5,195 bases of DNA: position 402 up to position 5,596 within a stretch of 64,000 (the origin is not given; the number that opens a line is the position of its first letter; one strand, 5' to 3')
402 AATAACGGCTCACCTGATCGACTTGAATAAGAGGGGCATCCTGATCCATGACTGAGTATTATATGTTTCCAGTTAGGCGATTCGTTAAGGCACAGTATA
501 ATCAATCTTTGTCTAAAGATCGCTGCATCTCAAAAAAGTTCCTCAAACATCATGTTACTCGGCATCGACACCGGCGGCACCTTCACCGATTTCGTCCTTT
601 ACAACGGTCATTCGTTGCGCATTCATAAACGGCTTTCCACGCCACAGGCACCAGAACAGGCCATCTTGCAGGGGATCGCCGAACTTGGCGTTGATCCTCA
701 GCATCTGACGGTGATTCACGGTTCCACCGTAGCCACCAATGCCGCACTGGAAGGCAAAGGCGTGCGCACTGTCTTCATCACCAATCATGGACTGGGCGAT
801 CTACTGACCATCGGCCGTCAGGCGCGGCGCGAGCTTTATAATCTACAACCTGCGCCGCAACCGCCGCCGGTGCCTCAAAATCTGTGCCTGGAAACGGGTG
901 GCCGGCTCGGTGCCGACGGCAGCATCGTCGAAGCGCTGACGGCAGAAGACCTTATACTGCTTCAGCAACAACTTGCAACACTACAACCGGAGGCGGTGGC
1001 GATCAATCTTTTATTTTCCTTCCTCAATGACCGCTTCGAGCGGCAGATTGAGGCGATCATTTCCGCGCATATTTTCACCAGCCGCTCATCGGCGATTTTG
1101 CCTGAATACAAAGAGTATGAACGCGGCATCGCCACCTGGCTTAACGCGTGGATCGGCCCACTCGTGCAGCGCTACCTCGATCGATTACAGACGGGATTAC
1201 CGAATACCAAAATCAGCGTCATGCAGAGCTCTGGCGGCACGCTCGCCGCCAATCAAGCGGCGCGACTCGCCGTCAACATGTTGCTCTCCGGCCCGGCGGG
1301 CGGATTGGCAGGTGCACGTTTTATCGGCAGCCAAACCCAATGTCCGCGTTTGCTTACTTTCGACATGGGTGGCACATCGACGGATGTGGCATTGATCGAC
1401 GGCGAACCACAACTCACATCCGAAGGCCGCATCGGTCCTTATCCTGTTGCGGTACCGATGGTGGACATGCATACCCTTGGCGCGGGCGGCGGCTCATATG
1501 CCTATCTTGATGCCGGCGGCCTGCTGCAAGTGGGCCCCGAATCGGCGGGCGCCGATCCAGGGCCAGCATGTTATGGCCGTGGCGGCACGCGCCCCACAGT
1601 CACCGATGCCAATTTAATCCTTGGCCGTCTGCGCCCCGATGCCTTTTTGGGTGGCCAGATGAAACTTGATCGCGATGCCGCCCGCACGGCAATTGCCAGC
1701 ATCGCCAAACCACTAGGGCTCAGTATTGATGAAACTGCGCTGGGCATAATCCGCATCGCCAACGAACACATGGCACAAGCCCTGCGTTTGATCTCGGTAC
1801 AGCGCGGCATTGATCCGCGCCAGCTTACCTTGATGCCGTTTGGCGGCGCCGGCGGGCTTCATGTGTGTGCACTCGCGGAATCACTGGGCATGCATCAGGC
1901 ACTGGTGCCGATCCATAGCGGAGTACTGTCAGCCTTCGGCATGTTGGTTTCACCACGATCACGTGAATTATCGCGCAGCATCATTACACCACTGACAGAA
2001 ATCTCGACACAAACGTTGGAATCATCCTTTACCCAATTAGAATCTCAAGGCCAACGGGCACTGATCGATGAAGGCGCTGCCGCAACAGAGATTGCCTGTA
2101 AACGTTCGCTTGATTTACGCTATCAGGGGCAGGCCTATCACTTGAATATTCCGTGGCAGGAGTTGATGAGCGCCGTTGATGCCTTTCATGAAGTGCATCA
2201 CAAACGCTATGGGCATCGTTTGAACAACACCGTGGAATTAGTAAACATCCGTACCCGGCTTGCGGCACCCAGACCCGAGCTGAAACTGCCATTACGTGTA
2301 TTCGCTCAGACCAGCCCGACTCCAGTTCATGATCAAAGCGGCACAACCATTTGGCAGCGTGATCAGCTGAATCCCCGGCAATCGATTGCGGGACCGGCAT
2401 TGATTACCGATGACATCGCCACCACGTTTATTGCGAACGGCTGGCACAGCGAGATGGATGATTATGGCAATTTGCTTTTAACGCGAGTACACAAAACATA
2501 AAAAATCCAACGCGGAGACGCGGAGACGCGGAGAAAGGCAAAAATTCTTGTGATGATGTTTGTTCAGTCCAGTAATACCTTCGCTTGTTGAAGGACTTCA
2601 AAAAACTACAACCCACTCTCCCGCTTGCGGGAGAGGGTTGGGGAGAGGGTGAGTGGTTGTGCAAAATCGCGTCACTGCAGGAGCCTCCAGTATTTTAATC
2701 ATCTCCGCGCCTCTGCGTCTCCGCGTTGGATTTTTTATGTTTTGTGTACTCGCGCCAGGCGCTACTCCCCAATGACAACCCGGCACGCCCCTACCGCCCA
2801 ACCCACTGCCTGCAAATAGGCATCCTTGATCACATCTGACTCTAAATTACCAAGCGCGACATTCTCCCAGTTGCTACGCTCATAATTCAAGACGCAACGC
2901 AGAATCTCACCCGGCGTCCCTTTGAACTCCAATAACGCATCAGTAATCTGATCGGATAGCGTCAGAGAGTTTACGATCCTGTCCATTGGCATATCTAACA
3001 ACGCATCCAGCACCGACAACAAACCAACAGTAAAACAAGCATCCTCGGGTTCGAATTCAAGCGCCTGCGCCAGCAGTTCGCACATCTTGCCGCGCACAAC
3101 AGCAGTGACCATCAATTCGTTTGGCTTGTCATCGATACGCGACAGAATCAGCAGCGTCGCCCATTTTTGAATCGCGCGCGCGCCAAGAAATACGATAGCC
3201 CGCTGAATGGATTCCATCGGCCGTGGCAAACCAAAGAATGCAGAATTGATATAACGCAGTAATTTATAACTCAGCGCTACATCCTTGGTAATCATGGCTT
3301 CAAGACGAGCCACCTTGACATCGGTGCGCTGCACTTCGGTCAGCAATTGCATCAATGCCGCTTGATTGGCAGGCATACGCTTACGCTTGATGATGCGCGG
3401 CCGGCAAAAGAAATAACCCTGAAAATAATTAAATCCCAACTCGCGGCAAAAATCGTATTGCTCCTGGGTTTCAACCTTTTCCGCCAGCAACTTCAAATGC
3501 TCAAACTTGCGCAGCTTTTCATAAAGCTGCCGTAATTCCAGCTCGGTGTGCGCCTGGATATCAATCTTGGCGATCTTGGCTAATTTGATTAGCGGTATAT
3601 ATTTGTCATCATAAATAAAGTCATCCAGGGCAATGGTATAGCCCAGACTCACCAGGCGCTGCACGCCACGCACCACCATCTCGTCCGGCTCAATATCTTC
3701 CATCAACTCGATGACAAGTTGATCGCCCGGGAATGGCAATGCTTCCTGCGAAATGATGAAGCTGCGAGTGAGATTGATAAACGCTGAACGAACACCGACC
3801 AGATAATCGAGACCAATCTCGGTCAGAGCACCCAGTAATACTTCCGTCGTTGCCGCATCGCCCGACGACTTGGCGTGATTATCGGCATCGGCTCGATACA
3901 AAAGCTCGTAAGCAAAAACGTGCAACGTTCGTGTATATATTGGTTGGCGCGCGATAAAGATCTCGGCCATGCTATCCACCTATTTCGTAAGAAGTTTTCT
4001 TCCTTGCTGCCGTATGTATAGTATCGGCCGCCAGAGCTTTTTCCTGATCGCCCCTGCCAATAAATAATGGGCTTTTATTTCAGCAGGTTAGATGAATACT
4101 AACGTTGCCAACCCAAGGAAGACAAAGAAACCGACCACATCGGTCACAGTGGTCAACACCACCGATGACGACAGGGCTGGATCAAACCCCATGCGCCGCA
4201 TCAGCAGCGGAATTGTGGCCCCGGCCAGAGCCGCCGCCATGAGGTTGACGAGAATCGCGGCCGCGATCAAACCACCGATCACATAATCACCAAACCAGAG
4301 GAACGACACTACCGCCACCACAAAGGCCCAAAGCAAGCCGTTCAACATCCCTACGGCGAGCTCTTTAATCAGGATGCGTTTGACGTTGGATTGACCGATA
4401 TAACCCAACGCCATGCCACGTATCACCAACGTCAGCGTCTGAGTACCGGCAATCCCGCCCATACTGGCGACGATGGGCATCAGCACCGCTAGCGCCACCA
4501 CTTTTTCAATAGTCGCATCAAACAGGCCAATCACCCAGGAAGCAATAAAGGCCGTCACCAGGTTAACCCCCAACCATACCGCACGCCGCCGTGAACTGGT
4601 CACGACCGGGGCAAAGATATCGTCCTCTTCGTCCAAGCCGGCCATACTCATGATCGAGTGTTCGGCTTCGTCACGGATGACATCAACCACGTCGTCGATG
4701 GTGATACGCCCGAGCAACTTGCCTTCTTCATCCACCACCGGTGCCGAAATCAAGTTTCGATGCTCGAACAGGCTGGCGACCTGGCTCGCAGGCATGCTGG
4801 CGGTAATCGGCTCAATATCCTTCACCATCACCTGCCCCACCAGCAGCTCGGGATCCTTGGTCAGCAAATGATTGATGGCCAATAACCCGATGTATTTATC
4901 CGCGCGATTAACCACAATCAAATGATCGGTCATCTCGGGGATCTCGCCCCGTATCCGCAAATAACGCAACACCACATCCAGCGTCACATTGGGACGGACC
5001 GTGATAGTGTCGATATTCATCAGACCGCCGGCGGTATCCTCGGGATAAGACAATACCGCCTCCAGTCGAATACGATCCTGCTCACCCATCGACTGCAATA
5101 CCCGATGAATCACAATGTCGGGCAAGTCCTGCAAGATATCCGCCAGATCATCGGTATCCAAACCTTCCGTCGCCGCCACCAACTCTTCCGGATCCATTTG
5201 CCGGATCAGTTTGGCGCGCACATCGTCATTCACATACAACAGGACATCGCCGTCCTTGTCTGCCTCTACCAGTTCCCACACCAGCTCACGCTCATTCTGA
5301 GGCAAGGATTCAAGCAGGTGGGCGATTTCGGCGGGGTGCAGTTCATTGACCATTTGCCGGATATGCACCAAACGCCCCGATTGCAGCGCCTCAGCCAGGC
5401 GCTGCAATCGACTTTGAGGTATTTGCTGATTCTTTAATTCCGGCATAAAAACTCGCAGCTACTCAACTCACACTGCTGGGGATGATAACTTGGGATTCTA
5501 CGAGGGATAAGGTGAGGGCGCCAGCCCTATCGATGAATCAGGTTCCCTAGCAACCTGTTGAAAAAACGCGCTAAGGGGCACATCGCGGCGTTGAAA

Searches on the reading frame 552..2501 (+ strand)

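Call 65: search_protein_families(library=pfam, proteins=[window:552-2501:+], max_evalue=0.00001)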
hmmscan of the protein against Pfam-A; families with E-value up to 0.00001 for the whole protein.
window:552-2501:+ (649 aa): 3 families
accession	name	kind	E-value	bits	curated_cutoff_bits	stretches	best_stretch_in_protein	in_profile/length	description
PF01968.24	Hydantoinase_A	-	3.4e-94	315.8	22.9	1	191-467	1-285/291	Hydantoinase/oxoprolinase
PF05378.19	Hydant_A_N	-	1.3e-37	129.6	25.2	1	3-173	2-175/176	Hydantoinase/oxoprolinase N-terminal region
PF19278.4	Hydant_A_C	-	1e-07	32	21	0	597-638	144-185/193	Hydantoinase/oxoprolinase C-terminal domain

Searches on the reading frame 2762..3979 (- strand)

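Call 65: search_protein_families(library=pfam, proteins=[window:2762-3979:-], max_evalue=0.00001)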
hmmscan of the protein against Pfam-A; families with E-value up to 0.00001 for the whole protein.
window:2762-3979:- (405 aa): 2 families
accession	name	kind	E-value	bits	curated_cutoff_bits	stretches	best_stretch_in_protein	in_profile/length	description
PF08668.18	HDOD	-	2.5e-19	70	22.9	1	203-323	2-129/196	HDOD domain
PF00563.25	EAL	-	1.2e-13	51.4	31.3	1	81-194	112-236/236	EAL domain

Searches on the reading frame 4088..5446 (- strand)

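Call 65: search_protein_families(library=pfam, proteins=[window:4088-5446:-], max_evalue=0.00001)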
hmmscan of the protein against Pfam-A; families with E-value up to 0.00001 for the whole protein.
window:4088-5446:- (452 aa): 3 families
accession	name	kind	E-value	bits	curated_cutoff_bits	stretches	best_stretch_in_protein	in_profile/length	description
PF01769.21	MgtE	-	9.7e-34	116.8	27.6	1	323-446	1-125/125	Divalent cation transporter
PF03448.22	MgtE_N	-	1.1e-28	100.2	25.9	1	36-137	1-102/102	MgtE intracellular N domain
PF00571.33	CBS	-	2e-15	57.3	24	1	203-258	1-56/57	CBS domain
